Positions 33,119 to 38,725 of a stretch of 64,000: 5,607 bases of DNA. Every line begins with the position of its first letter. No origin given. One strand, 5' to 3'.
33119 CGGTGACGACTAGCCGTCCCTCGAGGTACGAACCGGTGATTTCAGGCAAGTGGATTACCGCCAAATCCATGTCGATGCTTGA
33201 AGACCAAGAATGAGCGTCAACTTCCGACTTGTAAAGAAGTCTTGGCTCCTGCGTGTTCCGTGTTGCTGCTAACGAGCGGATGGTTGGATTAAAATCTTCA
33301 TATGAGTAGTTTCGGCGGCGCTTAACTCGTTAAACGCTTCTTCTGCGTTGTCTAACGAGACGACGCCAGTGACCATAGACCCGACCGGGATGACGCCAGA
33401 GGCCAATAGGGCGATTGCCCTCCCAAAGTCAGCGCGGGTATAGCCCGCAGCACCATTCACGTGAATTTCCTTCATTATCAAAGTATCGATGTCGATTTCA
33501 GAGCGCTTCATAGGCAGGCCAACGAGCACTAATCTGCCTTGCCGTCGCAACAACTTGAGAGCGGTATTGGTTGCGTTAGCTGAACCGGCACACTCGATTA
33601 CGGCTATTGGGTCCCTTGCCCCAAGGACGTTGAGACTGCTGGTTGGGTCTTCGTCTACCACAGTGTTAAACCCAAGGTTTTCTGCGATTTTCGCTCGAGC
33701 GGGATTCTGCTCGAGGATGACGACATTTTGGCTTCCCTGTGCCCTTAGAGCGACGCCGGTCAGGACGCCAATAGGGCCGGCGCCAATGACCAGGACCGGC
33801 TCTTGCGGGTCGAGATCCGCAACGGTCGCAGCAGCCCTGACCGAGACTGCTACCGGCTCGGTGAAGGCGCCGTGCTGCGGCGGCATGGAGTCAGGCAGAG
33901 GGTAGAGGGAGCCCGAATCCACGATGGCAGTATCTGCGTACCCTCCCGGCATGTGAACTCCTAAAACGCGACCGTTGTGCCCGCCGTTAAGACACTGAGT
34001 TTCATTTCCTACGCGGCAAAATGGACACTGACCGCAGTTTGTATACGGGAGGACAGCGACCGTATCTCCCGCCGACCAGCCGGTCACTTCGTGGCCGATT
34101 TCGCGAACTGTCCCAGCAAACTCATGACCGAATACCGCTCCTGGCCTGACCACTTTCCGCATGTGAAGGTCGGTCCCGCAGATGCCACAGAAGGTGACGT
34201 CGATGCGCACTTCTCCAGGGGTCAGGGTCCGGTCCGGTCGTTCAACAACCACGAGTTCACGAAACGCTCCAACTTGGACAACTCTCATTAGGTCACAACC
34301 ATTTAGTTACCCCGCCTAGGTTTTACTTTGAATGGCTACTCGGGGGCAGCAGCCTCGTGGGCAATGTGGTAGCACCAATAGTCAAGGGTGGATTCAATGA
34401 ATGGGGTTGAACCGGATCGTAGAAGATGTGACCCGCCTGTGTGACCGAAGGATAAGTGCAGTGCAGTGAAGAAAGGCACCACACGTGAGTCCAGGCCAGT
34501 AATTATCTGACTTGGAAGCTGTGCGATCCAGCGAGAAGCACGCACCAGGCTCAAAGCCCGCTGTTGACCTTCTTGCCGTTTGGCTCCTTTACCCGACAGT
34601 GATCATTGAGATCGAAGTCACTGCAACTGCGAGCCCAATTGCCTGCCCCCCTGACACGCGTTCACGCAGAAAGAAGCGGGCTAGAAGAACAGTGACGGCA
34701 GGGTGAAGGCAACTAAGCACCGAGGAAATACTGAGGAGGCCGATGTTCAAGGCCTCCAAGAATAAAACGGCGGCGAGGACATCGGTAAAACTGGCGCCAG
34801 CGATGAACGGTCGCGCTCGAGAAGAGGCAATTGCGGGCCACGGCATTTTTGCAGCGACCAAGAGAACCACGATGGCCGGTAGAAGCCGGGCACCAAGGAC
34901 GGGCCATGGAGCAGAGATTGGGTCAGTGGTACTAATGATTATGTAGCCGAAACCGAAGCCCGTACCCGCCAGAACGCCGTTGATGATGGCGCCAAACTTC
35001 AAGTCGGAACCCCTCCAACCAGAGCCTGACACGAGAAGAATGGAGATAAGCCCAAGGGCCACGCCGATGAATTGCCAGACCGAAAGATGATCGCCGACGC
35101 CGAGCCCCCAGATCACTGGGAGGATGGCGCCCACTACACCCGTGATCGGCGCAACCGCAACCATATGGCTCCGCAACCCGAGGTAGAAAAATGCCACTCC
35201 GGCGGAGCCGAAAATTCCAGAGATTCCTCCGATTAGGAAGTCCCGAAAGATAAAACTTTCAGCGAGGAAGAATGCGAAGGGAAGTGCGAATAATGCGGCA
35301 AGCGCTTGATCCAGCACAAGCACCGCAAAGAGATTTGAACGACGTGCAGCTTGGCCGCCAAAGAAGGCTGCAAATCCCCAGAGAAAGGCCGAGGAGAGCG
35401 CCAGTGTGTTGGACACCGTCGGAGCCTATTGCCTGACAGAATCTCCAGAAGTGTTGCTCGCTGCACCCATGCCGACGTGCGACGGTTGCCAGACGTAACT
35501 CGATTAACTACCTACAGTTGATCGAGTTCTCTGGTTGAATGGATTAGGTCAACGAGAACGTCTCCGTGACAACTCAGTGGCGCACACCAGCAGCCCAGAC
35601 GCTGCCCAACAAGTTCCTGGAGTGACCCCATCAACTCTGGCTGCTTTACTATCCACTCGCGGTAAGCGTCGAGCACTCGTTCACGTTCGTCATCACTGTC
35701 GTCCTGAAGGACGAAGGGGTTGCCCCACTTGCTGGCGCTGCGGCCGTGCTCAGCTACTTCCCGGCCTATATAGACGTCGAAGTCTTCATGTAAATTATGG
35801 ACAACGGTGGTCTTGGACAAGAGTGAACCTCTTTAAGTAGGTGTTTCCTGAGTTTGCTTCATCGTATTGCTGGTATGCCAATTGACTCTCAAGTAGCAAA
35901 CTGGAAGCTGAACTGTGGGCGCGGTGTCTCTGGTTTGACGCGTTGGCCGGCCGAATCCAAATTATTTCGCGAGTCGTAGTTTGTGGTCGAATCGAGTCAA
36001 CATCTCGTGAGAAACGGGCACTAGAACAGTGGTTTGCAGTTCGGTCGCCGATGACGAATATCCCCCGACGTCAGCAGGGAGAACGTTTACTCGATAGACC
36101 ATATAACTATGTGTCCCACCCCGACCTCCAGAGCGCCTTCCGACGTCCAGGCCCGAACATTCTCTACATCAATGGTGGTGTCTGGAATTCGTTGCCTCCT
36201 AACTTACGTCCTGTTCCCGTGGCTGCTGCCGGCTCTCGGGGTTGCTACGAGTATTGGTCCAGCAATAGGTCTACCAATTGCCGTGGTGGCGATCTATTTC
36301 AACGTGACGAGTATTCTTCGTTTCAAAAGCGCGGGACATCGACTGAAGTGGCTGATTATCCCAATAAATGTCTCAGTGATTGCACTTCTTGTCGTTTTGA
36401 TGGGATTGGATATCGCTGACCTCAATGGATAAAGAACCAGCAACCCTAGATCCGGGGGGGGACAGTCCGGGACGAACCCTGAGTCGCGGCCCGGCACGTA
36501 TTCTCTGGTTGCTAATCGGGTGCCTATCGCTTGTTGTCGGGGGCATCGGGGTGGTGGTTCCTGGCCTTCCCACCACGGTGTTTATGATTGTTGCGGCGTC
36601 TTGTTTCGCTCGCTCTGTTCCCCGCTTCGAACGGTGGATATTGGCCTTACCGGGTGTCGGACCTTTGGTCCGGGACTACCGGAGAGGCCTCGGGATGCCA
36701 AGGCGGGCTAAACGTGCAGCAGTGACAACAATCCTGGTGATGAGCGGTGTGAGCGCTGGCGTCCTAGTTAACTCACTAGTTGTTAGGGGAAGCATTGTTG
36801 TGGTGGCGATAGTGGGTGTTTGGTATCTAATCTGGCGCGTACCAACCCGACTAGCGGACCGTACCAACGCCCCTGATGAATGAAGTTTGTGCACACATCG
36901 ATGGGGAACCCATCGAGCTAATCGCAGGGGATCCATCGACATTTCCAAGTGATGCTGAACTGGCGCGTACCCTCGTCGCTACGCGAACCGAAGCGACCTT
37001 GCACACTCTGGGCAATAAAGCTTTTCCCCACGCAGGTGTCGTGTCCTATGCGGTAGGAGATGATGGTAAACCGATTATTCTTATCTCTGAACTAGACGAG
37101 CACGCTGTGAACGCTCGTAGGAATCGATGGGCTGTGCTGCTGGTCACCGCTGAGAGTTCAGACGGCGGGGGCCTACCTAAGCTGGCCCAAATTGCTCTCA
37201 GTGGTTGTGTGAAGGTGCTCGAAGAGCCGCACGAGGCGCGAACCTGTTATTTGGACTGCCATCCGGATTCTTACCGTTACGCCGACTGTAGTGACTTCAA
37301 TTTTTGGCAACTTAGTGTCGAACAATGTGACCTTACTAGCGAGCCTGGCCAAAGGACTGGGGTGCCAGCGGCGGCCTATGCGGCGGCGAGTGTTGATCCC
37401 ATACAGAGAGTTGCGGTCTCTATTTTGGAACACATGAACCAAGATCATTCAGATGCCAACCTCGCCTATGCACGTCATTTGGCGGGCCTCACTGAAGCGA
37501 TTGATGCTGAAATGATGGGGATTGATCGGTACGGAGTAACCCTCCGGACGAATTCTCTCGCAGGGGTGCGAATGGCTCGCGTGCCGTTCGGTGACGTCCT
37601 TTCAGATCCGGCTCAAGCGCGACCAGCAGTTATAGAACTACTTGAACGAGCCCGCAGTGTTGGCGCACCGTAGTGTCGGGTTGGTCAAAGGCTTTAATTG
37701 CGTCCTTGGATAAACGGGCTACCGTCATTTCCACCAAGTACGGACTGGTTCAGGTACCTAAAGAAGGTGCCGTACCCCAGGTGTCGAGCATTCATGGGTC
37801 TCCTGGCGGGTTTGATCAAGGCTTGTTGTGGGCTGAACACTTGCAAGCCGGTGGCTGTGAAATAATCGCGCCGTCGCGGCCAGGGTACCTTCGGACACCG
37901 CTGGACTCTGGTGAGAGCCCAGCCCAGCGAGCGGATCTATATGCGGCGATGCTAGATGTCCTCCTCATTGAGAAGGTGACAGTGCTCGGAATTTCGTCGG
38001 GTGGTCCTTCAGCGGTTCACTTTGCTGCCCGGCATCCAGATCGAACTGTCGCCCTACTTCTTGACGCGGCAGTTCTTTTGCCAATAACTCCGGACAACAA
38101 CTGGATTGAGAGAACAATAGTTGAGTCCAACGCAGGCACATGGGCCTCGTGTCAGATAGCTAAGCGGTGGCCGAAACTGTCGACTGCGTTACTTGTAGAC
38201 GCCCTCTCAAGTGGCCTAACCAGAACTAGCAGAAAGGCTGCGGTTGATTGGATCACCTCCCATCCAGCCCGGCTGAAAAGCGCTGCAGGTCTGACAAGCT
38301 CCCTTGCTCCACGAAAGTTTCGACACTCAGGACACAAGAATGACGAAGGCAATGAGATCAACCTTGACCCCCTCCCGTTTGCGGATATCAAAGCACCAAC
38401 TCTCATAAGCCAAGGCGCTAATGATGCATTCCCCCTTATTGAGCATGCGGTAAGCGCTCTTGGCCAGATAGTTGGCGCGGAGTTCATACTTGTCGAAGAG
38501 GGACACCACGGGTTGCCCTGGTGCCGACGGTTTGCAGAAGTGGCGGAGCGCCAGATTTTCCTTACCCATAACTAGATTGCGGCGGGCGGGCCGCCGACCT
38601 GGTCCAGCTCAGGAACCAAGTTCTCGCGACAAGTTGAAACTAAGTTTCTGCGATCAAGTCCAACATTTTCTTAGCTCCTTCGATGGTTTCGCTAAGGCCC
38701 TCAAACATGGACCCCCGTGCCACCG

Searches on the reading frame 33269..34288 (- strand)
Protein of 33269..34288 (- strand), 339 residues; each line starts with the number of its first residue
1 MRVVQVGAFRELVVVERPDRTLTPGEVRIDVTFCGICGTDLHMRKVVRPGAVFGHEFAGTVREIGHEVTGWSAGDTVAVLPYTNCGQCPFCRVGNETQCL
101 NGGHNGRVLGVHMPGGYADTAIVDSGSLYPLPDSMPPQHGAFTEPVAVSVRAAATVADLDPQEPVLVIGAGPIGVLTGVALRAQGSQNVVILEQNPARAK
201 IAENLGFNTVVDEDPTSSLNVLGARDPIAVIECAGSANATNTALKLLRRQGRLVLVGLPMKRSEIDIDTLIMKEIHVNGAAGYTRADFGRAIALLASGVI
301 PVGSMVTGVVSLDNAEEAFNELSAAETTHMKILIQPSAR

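Call 5: search_protein_families(library=pfam, proteins=[window:33269-34288:-])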
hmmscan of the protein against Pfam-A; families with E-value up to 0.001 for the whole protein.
window:33269-34288:- (339 aa): 7 families
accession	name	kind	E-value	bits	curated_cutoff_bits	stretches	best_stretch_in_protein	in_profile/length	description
PF08240.17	ADH_N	-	4e-26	91.7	23.5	1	24-133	2-104/104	Alcohol dehydrogenase GroES-like domain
PF00107.32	ADH_zinc_N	-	1.7e-21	77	31.8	1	172-296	1-128/129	Zinc-binding dehydrogenase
PF16912.11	Glu_dehyd_C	-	2.6e-16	60.2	34.9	1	139-321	3-200/211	Glucose dehydrogenase C-terminus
PF02254.24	TrkA_N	-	3.3e-05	24.6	23.8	1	165-247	1-83/116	TrkA-N domain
PF13738.12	Pyr_redox_3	-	5.8e-05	22.9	30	1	166-199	1-34/305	Pyridine nucleotide-disulphide oxidoreductase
PF07992.20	Pyr_redox_2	-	0.00029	20.8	26.1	0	161-196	142-175/291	Pyridine nucleotide-disulphide oxidoreductase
PF01494.25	FAD_binding_3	-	0.00074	19.3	22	0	164-192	3-31/349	FAD binding domain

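Call 43: search_protein_families(library=ncbifam, proteins=[window:33269-34288:-], max_evalue=1e-10)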
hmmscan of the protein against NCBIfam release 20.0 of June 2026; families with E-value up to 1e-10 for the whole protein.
window:33269-34288:- (339 aa): 20 families
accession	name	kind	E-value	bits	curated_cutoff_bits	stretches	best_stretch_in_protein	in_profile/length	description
NF003808.0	PRK05396.1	equivalog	2e-51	174.9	380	1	13-328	14-334/341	L-threonine 3-dehydrogenase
NF041097.1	keto_inos_dh_IolM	equivalog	3.4e-48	164.2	450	1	11-330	39-385/389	scyllo-inosose 3-dehydrogenase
TIGR00692.1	tdh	equivalog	1.5e-47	162.3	458.35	1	14-328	13-334/340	L-threonine 3-dehydrogenase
NF007489.0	PRK10083.1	equivalog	1.2e-42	146.1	376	1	1-335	1-336/339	Zn-dependent oxidoreductase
NF007375.0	PRK09880.1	equivalog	1e-40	139.6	469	1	24-334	27-341/344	L-idonate 5-dehydrogenase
NF006940.0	PRK09422.1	equivalog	2.8e-40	138.3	344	1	2-328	2-328/338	alcohol dehydrogenase AdhP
NF010344.0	PRK13771.1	subfamily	7.9e-39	133.6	349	1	8-336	8-333/334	putative alcohol dehydrogenase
NF041172.1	AcrlCoa_red_Thmprot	equivalog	1.4e-32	113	500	1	11-335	12-333/334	acryloyl-CoA reductase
TIGR03366.1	HpnZ_proposed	hypoth_equivalog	1.8e-31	109.5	328.1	1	22-314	3-314/315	putative phosphonate catabolism associated alcohol dehydrogenase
NF007642.0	PRK10309.1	equivalog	5.9e-30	104.7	550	1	3-261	3-264/347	galactitol-1-phosphate 5-dehydrogenase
NF047908.1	AldhRedAhr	equivalog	8e-26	90.7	470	1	12-327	16-327/335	NADPH-dependent aldehyde reductase Ahr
TIGR03451.1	mycoS_dep_FDH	equivalog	3.3e-25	88.6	512.9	1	23-326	25-350/358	S-(hydroxymethyl)mycothiol dehydrogenase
TIGR03989.1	Rxyl_3153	subfamily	7.1e-25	88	440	1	24-324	26-360/370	NDMA-dependent alcohol dehydrogenase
TIGR03201.1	dearomat_had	equivalog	3.4e-24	85.6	338.65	1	21-332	20-346/349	6-hydroxycyclohex-1-ene-1-carbonyl-CoA dehydrogenase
TIGR02824.1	quinone_pig3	subfamily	1.5e-20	73.5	296.8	1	94-287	73-269/325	putative NAD(P)H quinone oxidoreductase, PIG3 family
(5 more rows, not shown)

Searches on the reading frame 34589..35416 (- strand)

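Call 5: search_protein_families(library=pfam, proteins=[window:34589-35416:-])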
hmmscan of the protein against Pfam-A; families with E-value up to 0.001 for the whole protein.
window:34589-35416:- (275 aa): 1 family
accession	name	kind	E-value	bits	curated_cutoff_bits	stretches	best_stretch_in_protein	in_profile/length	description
PF00892.27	EamA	-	2.2e-17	64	28.2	2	143-273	3-134/135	EamA-like transporter family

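Call 43: search_protein_families(library=ncbifam, proteins=[window:34589-35416:-], max_evalue=1e-10)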
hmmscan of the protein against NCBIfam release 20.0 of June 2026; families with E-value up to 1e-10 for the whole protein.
window:34589-35416:- (275 aa): 0 families

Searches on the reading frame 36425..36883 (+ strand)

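Call 37: search_protein_families(library=pfam, proteins=[window:36425-36883:+], max_evalue=0.00001)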
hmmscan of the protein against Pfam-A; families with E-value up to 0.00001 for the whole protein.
window:36425-36883:+ (152 aa): 1 family
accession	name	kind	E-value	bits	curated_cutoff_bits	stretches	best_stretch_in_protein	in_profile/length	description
PF04304.18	DUF454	-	7.2e-33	113.5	35.1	1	25-141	1-115/115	Protein of unknown function (DUF454)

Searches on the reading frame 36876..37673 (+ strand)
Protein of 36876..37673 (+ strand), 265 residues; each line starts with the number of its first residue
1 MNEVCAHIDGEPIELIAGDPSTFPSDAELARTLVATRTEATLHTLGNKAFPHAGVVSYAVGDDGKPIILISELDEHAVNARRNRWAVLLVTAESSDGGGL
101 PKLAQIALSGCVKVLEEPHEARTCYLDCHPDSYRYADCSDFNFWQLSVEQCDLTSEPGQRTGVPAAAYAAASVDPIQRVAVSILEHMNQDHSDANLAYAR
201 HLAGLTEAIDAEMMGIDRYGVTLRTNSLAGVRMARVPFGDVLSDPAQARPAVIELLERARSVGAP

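Call 37: search_protein_families(library=pfam, proteins=[window:36876-37673:+], max_evalue=0.00001)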
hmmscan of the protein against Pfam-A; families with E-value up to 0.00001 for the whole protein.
window:36876-37673:+ (265 aa): 2 families
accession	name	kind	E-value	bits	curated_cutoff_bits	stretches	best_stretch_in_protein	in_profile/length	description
PF10615.14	DUF2470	-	3.1e-19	69.7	22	1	182-255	3-77/77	Domain of unknown function (DUF2470)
PF13883.13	CREG_beta-barrel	-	4e-12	46.9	27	1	25-168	5-165/167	CREG, beta-barrel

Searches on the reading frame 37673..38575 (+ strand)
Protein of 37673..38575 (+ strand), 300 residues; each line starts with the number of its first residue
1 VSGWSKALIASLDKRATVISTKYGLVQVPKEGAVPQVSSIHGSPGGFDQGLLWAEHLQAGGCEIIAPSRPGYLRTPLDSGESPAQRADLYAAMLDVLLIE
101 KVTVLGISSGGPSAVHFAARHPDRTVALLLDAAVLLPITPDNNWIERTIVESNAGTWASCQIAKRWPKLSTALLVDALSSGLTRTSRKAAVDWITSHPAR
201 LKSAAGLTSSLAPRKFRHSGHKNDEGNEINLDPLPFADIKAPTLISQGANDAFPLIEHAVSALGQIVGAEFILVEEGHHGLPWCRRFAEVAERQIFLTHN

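Call 37: search_protein_families(library=pfam, proteins=[window:37673-38575:+], max_evalue=0.00001)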
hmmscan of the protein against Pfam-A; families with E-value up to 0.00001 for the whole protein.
window:37673-38575:+ (300 aa): 2 families
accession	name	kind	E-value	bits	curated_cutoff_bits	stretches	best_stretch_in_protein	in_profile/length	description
PF00561.26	Abhydrolase_1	-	1.6e-10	41.5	25.8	1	40-269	6-227/245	alpha/beta hydrolase fold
PF12697.13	Abhydrolase_6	-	2.4e-09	38.6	26.3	1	40-291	4-215/217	Alpha/beta hydrolase family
